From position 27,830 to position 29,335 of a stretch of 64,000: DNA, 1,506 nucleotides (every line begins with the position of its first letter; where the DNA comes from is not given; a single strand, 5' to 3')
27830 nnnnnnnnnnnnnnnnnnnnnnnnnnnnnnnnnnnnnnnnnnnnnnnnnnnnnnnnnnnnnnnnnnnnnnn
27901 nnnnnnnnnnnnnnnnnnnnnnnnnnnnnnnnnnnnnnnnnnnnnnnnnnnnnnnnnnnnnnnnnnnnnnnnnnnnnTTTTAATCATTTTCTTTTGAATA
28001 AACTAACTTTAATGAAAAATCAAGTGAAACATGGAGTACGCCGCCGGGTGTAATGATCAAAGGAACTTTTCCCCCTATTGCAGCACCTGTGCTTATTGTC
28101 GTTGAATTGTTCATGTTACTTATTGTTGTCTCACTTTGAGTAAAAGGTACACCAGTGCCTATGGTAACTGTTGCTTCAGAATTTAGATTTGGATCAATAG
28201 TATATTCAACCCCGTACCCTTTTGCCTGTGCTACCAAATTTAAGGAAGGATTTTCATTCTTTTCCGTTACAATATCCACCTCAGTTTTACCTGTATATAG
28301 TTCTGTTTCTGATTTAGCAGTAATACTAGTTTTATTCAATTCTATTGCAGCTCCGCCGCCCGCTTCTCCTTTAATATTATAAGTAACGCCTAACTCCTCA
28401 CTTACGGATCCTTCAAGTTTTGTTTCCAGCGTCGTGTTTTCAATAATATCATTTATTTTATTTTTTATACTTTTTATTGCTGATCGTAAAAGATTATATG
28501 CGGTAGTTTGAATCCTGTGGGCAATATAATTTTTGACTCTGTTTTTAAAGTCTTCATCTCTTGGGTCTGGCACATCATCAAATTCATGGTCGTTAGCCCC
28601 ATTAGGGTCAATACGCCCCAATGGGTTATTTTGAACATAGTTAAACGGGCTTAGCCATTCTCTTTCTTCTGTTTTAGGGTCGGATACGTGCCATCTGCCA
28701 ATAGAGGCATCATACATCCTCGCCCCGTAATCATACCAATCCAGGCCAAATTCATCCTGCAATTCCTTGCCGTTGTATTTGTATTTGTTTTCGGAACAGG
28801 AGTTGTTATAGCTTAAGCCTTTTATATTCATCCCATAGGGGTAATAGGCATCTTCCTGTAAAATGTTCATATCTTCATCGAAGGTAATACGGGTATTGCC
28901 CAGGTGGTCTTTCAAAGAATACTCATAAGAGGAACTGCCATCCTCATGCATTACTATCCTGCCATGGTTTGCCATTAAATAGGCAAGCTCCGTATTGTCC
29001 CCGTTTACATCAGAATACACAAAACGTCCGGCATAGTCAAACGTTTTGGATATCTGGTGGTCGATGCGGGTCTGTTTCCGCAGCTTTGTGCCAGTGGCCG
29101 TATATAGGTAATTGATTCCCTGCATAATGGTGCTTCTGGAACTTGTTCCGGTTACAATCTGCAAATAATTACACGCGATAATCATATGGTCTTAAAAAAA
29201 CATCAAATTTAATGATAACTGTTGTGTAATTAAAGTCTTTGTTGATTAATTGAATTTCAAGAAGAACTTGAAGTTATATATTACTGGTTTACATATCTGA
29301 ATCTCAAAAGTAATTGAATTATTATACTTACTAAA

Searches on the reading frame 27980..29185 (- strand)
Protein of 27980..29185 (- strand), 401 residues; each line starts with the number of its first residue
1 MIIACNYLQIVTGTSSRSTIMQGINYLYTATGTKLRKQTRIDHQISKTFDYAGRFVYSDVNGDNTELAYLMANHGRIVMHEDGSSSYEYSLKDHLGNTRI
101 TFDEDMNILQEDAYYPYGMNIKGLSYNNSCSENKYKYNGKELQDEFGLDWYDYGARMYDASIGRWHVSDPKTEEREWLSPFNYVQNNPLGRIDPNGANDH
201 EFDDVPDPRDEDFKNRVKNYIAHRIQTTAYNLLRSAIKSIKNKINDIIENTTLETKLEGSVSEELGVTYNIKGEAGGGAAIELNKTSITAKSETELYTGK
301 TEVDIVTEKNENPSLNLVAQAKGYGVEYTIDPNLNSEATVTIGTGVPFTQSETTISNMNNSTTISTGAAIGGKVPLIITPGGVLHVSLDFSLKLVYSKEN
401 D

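Call 58: search_protein_families(library=pfam, proteins=[window:27980-29185:-], max_evalue=0.01)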
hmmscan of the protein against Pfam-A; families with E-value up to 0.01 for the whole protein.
window:27980-29185:- (401 aa): 0 families

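Call 79: search_protein_families(library=ncbifam, proteins=[window:27980-29185:-], max_evalue=0.01)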
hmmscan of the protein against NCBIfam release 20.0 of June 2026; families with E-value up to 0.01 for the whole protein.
window:27980-29185:- (401 aa): 1 family
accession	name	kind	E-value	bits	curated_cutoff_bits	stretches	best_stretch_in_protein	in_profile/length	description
TIGR03696.1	Rhs_assc_core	domain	1.2e-17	64.2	32.5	1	114-196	1-75/76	RHS repeat-associated core domain-containing protein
